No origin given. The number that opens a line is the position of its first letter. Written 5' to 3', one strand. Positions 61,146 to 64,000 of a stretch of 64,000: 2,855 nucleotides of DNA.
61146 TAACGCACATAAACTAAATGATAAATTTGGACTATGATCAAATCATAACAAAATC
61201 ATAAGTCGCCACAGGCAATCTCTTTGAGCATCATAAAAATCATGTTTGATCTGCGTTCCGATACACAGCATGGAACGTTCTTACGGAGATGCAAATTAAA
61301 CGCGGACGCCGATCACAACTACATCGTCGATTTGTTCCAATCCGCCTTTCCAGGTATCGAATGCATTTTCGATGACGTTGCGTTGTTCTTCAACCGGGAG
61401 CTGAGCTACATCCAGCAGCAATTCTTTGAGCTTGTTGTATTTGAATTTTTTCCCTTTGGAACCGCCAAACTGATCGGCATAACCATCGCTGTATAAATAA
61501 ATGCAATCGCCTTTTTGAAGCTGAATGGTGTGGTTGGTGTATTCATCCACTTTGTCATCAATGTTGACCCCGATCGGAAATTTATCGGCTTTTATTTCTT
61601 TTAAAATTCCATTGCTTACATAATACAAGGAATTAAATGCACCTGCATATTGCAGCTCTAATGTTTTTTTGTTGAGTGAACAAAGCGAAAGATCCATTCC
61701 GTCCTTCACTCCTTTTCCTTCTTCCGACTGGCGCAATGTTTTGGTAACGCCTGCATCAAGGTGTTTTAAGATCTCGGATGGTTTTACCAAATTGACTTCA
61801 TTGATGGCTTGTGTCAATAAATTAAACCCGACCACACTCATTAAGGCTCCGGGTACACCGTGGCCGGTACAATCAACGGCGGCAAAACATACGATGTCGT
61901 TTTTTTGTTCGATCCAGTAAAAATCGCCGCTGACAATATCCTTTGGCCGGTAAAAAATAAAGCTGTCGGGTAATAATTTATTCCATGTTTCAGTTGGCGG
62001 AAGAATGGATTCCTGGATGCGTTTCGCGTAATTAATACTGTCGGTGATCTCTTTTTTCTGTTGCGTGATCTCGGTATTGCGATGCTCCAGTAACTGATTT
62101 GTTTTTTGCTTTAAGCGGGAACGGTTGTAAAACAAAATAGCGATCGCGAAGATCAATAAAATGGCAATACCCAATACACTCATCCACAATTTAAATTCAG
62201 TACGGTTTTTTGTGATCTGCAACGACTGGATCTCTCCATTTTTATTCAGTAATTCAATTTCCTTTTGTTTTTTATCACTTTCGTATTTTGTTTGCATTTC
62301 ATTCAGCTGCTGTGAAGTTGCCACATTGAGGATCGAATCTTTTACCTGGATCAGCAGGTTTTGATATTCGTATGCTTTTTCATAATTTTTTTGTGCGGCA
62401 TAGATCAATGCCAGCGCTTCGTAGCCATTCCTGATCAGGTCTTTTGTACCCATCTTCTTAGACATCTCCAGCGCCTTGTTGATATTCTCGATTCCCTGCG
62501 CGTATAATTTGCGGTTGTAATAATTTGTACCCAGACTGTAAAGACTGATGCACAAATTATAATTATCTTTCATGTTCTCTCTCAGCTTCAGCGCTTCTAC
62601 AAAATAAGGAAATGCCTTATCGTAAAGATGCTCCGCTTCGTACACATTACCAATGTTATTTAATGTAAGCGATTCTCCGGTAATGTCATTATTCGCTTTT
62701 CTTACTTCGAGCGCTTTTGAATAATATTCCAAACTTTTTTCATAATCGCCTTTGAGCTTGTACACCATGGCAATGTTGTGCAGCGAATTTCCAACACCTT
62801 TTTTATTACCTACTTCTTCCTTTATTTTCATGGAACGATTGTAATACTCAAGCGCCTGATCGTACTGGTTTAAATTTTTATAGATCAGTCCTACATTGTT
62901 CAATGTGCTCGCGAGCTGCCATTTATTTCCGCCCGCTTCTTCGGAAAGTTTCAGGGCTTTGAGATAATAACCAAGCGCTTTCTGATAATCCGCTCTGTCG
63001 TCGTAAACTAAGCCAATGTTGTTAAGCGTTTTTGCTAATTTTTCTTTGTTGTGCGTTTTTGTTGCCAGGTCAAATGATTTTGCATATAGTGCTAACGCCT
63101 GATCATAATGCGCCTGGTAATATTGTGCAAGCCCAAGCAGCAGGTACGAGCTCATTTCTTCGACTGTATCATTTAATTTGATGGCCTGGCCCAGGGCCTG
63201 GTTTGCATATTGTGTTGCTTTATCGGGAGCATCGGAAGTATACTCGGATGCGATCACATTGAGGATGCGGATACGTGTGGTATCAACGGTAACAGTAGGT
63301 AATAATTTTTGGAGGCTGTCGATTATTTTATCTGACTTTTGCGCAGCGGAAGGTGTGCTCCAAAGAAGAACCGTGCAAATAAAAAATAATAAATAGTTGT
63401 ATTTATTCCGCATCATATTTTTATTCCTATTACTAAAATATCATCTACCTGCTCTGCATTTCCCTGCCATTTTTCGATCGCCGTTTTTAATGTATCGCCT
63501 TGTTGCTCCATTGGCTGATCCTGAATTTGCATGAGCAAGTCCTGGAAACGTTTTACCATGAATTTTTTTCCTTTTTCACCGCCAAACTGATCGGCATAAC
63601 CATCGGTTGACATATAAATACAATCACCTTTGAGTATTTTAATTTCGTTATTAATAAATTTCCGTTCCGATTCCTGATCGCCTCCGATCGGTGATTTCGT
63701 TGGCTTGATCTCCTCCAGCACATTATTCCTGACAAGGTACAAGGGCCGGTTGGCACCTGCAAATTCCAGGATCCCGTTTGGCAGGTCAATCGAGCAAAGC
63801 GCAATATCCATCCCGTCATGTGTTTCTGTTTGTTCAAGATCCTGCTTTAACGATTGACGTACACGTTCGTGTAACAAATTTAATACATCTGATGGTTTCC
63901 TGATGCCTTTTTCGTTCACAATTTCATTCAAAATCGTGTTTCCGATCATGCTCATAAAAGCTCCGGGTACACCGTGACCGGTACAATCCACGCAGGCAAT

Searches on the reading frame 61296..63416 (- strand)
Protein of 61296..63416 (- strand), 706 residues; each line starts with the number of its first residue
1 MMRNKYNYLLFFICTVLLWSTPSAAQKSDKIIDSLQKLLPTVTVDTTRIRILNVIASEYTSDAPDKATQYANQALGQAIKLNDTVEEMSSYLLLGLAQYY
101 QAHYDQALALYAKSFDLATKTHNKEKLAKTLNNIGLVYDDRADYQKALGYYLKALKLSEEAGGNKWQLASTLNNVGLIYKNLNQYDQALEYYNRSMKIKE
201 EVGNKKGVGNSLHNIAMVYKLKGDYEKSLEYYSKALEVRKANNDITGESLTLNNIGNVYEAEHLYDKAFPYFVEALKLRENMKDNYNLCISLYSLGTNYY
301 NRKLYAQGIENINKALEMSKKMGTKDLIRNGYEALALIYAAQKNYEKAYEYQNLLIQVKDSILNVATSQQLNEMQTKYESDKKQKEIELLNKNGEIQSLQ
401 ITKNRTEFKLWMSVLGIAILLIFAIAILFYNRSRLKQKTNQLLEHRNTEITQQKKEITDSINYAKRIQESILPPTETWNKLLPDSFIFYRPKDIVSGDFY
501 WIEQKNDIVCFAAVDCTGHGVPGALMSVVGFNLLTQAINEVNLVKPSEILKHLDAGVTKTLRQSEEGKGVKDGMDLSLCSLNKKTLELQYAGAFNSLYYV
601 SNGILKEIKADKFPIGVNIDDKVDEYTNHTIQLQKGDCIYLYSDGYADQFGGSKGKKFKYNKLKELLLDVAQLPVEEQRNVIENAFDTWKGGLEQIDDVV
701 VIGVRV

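Call 8: search_protein_families(library=pfam, proteins=[window:61296-63416:-])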
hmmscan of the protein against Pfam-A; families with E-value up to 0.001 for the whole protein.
window:61296-63416:- (706 aa): 12 families
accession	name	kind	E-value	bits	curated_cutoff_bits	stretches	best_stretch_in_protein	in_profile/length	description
PF13424.12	TPR_12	-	2.7e-60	200.9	30.1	7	168-240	2-76/77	Tetratricopeptide repeat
PF00515.34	TPR_1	-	5.9e-29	99.1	27.8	4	169-199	1-31/34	Tetratricopeptide repeat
PF07719.23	TPR_2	-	1.9e-26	90.4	27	3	211-239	3-31/34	Tetratricopeptide repeat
PF13374.12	TPR_10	-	1.4e-21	76.2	27.5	3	168-202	1-35/42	Tetratricopeptide repeat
PF13181.12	TPR_8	-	6.5e-21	73.1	25.7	2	211-241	3-33/34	Tetratricopeptide repeat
PF13176.12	TPR_7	-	2e-20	71.5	27.9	1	211-244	1-34/36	Tetratricopeptide repeat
PF07228.17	SpoIIE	-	1.7e-19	70.9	25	1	509-706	5-191/192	Stage II sporulation protein E (SpoIIE)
PF24885.1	TPR_NPHP3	-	8.6e-12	45.4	100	2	150-284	77-218/239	Nephrocystin-3 TPR domain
PF17874.7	TPR_MalT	-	1.4e-09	38.1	45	1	61-240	14-192/336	MalT-like TPR region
PF14938.12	SNAP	-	1.8e-06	28.1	25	1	177-282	43-148/282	Soluble NSF attachment protein, SNAP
PF13428.12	TPR_14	-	0.00015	22.6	23.5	0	214-241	6-33/44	Tetratricopeptide repeat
PF13174.12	TPR_6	-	0.00096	20.1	26.3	0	176-194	7-25/33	Tetratricopeptide repeat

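Call 14: find_encoding_contigs(protein=window:61296-63416:-, flank=10000, max_places=10)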
Protein window:61296-63416:- (706 aa): no gene with exactly this product is on record in the collection.

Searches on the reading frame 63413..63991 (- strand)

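Call 8: search_protein_families(library=pfam, proteins=[window:63413-63991:-])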
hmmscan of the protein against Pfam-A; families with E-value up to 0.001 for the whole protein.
window:63413-63991:- (192 aa): 1 family
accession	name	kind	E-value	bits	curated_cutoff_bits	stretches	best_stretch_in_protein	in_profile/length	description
PF07228.17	SpoIIE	-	4.6e-21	76.1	25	1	2-191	11-190/192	Stage II sporulation protein E (SpoIIE)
